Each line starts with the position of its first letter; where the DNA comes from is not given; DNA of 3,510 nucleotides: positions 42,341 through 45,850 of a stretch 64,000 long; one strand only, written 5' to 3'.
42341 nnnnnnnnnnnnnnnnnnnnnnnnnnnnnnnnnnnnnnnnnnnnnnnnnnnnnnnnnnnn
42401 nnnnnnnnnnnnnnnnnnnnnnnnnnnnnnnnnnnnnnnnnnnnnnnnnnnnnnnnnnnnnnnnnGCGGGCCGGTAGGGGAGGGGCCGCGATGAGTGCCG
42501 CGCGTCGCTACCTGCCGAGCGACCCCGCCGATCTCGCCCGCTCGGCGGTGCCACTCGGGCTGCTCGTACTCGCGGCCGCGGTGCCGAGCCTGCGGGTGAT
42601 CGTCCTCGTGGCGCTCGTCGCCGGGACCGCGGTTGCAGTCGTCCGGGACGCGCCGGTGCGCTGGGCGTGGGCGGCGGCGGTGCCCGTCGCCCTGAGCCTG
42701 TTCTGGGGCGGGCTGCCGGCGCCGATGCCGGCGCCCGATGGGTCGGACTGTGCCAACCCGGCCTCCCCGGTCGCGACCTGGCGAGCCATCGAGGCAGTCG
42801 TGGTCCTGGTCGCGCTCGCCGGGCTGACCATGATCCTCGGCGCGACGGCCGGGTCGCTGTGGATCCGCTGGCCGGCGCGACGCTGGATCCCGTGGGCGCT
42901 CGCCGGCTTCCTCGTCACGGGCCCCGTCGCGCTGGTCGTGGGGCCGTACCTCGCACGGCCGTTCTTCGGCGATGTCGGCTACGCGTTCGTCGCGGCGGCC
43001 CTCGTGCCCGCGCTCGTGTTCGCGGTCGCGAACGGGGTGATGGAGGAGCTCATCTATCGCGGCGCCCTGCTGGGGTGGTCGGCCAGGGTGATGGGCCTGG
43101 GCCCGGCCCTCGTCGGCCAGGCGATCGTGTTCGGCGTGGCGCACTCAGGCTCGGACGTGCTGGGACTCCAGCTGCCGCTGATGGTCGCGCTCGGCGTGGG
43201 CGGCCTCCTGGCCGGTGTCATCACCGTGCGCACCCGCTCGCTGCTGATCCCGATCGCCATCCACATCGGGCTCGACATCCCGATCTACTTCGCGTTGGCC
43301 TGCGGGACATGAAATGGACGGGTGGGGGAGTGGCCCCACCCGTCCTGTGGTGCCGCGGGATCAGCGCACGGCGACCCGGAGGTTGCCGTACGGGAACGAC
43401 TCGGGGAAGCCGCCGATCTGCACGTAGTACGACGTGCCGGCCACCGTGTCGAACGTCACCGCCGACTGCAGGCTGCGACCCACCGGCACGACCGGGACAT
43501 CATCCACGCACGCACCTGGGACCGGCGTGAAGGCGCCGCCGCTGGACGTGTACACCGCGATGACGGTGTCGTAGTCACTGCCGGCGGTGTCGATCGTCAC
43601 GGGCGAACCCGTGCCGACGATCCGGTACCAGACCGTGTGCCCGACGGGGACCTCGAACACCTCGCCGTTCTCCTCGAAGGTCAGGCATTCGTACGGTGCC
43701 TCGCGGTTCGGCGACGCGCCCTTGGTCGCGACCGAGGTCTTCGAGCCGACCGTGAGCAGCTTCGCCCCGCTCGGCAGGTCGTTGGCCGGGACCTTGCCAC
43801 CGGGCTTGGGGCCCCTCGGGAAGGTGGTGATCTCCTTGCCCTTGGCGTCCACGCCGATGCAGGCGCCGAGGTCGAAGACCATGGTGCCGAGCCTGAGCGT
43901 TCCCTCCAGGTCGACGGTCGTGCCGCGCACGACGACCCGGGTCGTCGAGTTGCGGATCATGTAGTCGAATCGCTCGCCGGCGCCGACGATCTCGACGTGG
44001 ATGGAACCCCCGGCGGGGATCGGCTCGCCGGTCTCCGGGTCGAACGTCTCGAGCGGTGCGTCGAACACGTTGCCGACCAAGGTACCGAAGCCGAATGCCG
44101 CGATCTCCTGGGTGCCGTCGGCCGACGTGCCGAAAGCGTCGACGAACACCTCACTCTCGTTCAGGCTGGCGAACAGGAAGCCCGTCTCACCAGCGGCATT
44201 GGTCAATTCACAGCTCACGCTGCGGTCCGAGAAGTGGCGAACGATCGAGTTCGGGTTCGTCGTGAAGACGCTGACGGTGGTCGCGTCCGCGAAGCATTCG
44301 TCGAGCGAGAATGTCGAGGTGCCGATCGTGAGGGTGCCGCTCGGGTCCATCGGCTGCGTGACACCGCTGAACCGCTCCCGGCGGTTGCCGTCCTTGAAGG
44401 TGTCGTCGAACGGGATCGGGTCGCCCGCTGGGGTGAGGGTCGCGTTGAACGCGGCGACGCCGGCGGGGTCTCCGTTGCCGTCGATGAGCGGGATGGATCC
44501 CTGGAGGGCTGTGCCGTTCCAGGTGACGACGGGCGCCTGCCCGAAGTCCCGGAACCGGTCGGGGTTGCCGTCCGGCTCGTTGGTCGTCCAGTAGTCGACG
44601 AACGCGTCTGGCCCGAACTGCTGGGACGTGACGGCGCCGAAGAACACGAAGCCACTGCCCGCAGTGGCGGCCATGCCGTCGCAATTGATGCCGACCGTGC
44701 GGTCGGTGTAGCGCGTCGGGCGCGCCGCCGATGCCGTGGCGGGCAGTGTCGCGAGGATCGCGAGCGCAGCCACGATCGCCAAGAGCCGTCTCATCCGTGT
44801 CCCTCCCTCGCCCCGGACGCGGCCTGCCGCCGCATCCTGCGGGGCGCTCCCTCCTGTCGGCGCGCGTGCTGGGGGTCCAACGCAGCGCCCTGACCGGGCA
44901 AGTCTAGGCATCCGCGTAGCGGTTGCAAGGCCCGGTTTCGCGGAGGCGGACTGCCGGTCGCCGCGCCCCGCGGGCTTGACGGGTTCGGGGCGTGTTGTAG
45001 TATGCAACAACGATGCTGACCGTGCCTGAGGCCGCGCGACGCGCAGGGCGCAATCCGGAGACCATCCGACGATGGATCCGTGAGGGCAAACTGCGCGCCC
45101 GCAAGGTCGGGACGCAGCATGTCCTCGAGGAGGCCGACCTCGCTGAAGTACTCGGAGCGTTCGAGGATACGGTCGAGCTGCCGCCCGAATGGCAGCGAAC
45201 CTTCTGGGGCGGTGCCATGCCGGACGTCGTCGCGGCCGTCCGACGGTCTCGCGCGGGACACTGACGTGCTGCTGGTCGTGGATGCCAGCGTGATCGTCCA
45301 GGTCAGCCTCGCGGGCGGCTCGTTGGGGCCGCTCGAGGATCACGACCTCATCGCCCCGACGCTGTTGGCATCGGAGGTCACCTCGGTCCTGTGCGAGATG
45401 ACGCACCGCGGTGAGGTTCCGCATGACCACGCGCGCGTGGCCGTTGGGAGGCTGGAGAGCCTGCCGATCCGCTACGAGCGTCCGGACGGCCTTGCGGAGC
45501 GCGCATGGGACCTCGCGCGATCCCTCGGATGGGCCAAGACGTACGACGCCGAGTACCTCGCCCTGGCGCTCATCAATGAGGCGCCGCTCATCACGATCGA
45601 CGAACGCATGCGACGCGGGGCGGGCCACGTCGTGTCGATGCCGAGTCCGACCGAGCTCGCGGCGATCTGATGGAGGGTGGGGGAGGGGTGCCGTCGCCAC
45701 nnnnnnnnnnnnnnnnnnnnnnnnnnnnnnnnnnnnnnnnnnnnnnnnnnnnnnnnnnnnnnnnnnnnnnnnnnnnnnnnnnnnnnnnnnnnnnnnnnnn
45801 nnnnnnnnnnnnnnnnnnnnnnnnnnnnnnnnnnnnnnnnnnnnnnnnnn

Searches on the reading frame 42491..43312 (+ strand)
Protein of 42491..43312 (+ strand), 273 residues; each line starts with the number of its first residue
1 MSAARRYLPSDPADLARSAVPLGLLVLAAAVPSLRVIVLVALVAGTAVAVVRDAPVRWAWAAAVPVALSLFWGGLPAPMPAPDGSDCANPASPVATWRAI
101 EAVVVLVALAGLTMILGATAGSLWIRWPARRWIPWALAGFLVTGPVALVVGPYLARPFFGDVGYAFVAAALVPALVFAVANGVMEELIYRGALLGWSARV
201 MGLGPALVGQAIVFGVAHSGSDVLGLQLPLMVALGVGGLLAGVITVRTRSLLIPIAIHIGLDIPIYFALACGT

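Call 26: search_protein_families(library=pfam, proteins=[window:42491-43312:+], max_evalue=0.001)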
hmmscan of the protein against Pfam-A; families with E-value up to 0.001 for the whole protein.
window:42491-43312:+ (273 aa): 1 family
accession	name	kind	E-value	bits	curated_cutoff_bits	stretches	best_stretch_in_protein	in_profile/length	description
PF02517.21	Rce1-like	-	1.4e-15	57.8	22.4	1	170-262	4-91/93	Type II CAAX prenyl endopeptidase Rce1-like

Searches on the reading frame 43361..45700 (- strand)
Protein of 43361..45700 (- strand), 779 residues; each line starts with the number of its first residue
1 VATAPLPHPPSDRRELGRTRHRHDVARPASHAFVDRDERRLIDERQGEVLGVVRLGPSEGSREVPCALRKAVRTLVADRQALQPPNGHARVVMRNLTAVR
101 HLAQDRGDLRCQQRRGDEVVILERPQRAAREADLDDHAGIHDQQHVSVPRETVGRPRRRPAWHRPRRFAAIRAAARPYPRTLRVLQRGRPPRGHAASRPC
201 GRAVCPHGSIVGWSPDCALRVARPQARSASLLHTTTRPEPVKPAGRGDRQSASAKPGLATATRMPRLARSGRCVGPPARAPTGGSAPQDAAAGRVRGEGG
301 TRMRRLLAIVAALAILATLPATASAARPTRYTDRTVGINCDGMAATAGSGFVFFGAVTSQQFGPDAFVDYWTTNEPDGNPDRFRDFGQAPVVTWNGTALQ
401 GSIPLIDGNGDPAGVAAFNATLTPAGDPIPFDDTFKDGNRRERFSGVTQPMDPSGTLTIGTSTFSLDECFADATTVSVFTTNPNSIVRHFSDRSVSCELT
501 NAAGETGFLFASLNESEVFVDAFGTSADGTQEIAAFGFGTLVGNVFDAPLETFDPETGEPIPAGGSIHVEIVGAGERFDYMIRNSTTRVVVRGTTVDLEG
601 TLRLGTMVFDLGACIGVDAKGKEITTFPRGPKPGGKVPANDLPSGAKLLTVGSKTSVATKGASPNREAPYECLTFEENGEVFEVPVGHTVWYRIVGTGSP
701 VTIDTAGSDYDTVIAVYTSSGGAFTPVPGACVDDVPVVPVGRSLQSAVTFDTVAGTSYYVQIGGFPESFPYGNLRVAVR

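Call 26: search_protein_families(library=pfam, proteins=[window:43361-45700:-], max_evalue=0.001)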
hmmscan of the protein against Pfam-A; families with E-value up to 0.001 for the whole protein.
window:43361-45700:- (779 aa): 0 families

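Call 27: find_related_loci(query=window:43361-45700:-, collection=genome_contigs, flank=10000)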
Query window:43361-45700:- (779 aa) in genome_contigs; peptide patterns used: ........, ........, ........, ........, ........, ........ (x = any residue, [..] = any of these).
215 stretches matched a pattern; 4 encode a relative of the query (tblastn E <= 1e-3); 4 distinct loci.
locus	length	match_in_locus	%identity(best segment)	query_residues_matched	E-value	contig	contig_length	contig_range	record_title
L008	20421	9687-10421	93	1-245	5e-118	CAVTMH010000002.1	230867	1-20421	MAG: uncultured Chloroflexia bacterium isolate MFD05747.bin.1.75 genome assembly, contig: contig_7281, whole genome shot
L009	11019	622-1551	60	5-316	8e-94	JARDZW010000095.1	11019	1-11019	MAG: Chloroflexota bacterium isolate C_No_T0_bin.2 scaffold_1911, whole genome shotgun sequence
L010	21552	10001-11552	48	252-768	9e-84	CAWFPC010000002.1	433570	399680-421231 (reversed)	MAG: uncultured Chloroflexia bacterium isolate MFD05567.bin.2.62 genome assembly, contig: contig_12368, whole genome sho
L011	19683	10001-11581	73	252-779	0e+0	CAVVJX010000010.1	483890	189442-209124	MAG: uncultured Chloroflexia bacterium isolate MFD06742.bin.2.302 genome assembly, contig: contig_50538, whole genome sh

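Call 31: search_protein_families(library=pfam, proteins=[L008:2015-2560:+, L008:2232-2762:+, L008:2899-3702:+, L008:3699-4181:+, L008:4001-4906:+, L008:4903-6978:+, L008:6935-7504:+, L008:7656-7961:+, L008:8103-8870:-, L008:1988-2620:-], max_evalue=0.01)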
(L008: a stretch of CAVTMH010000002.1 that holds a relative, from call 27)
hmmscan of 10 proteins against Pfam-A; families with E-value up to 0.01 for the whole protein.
L008:2015-2560:+ (181 aa): 1 family
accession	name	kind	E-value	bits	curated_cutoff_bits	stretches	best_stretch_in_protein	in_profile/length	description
PF18741.7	MTES_1575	-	0.0021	18.5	38.2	1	6-64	1-63/96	REase_MTES_1575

L008:2232-2762:+ (176 aa): 0 families

L008:2899-3702:+ (267 aa): 3 families
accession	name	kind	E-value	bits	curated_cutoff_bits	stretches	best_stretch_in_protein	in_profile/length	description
PF01909.29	NTP_transf_2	-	2.1e-09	38.1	21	1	37-79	3-45/93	Nucleotidyltransferase domain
PF18765.7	Polbeta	-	1.1e-08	35.5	26.9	1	38-131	3-90/93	Polymerase beta, Nucleotidyltransferase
PF22600.2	MTPAP-like_central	-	0.0038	17.8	27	1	40-79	31-70/139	Poly(A) RNA polymerase, mitochondrial-like, central palm domain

L008:3699-4181:+ (160 aa): 0 families

L008:4001-4906:+ (301 aa): 0 families

L008:4903-6978:+ (691 aa): 4 families
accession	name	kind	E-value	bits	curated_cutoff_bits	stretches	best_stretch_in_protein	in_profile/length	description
PF13508.13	Acetyltransf_7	-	2.2e-06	28.4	27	1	60-139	3-83/84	Acetyltransferase (GNAT) domain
PF00583.31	Acetyltransf_1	-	0.0011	19.7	20.7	1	60-119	33-93/116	Acetyltransferase (GNAT) family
PF13673.13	Acetyltransf_10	-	0.0013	19.2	23.6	1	51-143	21-112/128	Acetyltransferase (GNAT) domain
PF14542.12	Acetyltransf_CG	-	0.0094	16.5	30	0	67-107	7-47/80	GCN5-related N-acetyl-transferase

L008:6935-7504:+ (189 aa): 1 family
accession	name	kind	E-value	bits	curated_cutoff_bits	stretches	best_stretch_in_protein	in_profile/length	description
PF04266.20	ASCH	-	0.0065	17.6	21.2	1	21-58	1-41/103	ASCH domain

L008:7656-7961:+ (101 aa): 0 families

L008:8103-8870:- (255 aa): 0 families

L008:1988-2620:- (210 aa): 0 families

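Call 32: search_protein_families(library=padloc, proteins=[L008:2015-2560:+, L008:2232-2762:+, L008:2899-3702:+, L008:3699-4181:+, L008:4001-4906:+, L008:4903-6978:+, L008:6935-7504:+, L008:7656-7961:+, L008:8103-8870:-, L008:1988-2620:-], max_evalue=0.01)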
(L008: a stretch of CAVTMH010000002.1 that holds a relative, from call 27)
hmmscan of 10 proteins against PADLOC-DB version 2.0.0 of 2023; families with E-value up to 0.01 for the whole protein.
L008:2015-2560:+ (181 aa): 0 families

L008:2232-2762:+ (176 aa): 1 family
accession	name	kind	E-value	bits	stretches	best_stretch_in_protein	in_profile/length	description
PDLC00733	Effector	-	3.1e-05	21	1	96-159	296-358/388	TIR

L008:2899-3702:+ (267 aa): 10 families
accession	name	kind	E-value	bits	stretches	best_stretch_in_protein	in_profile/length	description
PDLC04904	PDC-S09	-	4e-09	34.6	1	40-83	17-59/104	-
PDLC04902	PDC-S09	-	5.6e-09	34.2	1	40-78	13-51/97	-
PDLC04368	PDC-M05A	-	4e-07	28.1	1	52-128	111-187/201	-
PDLC04907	PDC-S09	-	2.2e-06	25.7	1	36-78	15-57/114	-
PDLC04906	PDC-S09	-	3.2e-06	25.4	1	41-78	17-54/98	-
PDLC04903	PDC-S09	-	6.2e-06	24.5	1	49-78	27-56/108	-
PDLC04369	PDC-M05A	-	9.4e-06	23.4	1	48-125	103-180/201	-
PDLC04905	PDC-S09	-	0.00013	20.3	1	39-81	12-55/101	-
PDLC04778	PDC-M70A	-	0.00045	17.6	1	36-80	37-79/355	-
PDLC00776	Cyclase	-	0.00065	17.2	1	23-81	19-77/287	oligonucleotide-cyclase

L008:3699-4181:+ (160 aa): 0 families

L008:4001-4906:+ (301 aa): 2 families
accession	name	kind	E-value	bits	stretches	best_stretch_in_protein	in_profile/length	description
PDLC04686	PDC-M50A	-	9.4e-06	23.9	1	93-146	19-72/134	-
PDLC04685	PDC-M50A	-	0.00016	19.9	1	89-147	11-74/130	-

L008:4903-6978:+ (691 aa): 0 families

L008:6935-7504:+ (189 aa): 3 families
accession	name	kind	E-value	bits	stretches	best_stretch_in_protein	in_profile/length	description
PDLC04424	PDC-M11B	-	5.9e-20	69.7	1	14-141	5-131/142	-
PDLC04425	PDC-M11B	-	1.1e-19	69.2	1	19-140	3-123/132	-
PDLC04423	PDC-M11B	-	1e-08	33.3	1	21-139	1-118/164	-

L008:7656-7961:+ (101 aa): 0 families

L008:8103-8870:- (255 aa): 0 families

L008:1988-2620:- (210 aa): 0 families

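Call 77: search_protein_families(library=pfam, proteins=[L008:2232-2762:+], max_evalue=0.01)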
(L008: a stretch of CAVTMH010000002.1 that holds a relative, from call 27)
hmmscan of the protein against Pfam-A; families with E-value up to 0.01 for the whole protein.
L008:2232-2762:+ (176 aa): 0 families

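Call 81: search_protein_families(library=pfam, proteins=[L011:3728-4210:+, L011:4254-6221:+, L011:631-1971:-], max_evalue=0.01)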
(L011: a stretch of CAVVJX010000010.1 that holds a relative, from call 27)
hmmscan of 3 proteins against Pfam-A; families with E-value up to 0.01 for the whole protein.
L011:3728-4210:+ (160 aa): 3 families
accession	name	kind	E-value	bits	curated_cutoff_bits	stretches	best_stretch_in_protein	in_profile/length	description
PF14470.12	bPH_3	-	8.8e-09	36.2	23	1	10-81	21-92/95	Bacterial PH domain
PF09851.14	SHOCT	-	3e-06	27.2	27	1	131-157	2-28/28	Short C-terminal domain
PF20612.3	SHOCT_2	-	0.001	19.7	24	1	133-157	17-41/53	SHOCT domain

L011:4254-6221:+ (655 aa): 6 families
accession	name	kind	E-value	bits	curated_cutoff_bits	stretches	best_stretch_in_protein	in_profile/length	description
PF13175.12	AAA_15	-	1e-17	65.2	32.1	2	32-79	2-49/374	AAA ATPase domain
PF13304.12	AAA_21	-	1.1e-10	42.5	27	1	346-423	231-304/304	AAA domain, putative AbiEii toxin, Type IV TA system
PF02463.25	SMC_N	-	0.00051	20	40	0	33-74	2-45/220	RecF/RecN/SMC N terminal domain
PF13476.12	AAA_23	-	0.00079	20.6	27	1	36-74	2-40/201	AAA domain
PF20469.4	OLD-like_TOPRIM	-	0.0059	17.6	23.2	0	479-542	4-65/67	Overcoming lysogenization defect protein-like, TOPRIM domain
PF13555.12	AAA_29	-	0.0061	16.7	27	0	33-87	1-55/61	P-loop containing region of AAA domain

L011:631-1971:- (446 aa): 1 family
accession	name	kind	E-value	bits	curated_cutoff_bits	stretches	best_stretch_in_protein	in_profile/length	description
PF15428.11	Imm26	-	0.0033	18.1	23.3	1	15-74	1-63/107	Immunity protein 26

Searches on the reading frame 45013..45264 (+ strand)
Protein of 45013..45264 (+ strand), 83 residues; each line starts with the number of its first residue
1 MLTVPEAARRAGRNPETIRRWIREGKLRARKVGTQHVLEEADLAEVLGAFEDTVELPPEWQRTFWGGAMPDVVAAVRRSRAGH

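Call 77: search_protein_families(library=pfam, proteins=[window:45013-45264:+], max_evalue=0.01)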
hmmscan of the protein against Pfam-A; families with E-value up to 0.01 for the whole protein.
window:45013-45264:+ (83 aa): 7 families
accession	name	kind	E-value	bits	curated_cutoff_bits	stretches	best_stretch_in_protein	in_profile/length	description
PF12728.13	HTH_17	-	1.1e-10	42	27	1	1-47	1-47/51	Helix-turn-helix domain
PF13411.12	MerR_1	-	8.2e-05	23.1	21.6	1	3-44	2-44/69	MerR HTH family regulatory protein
PF00376.29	MerR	-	0.00013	22.2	28.2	1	6-30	4-29/38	MerR family regulatory protein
PF13518.12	HTH_28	-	0.0023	18.4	25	1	3-23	14-34/52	Helix-turn-helix domain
PF07825.17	Exc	-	0.0046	17.4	23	1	8-29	9-33/77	Excisionase-like protein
PF01527.26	HTH_Tnp_1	-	0.0068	17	24.1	1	3-27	25-51/75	Transposase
PF13338.12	AbiEi_4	-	0.0087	16.6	25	0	2-27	14-38/49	Transcriptional regulator, AbiEi antitoxin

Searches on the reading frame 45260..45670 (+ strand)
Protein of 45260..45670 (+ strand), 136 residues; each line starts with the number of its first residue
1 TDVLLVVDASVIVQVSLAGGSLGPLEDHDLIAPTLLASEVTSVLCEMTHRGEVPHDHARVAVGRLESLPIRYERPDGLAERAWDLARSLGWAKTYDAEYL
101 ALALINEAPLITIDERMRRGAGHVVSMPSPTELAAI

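Call 77: search_protein_families(library=pfam, proteins=[window:45260-45670:+], max_evalue=0.01)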
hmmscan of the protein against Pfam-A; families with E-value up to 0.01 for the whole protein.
window:45260-45670:+ (136 aa): 1 family
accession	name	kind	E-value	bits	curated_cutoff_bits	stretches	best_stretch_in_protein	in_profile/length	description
PF01850.27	PIN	-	2.1e-07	32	23.6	1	6-120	2-117/120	PIN domain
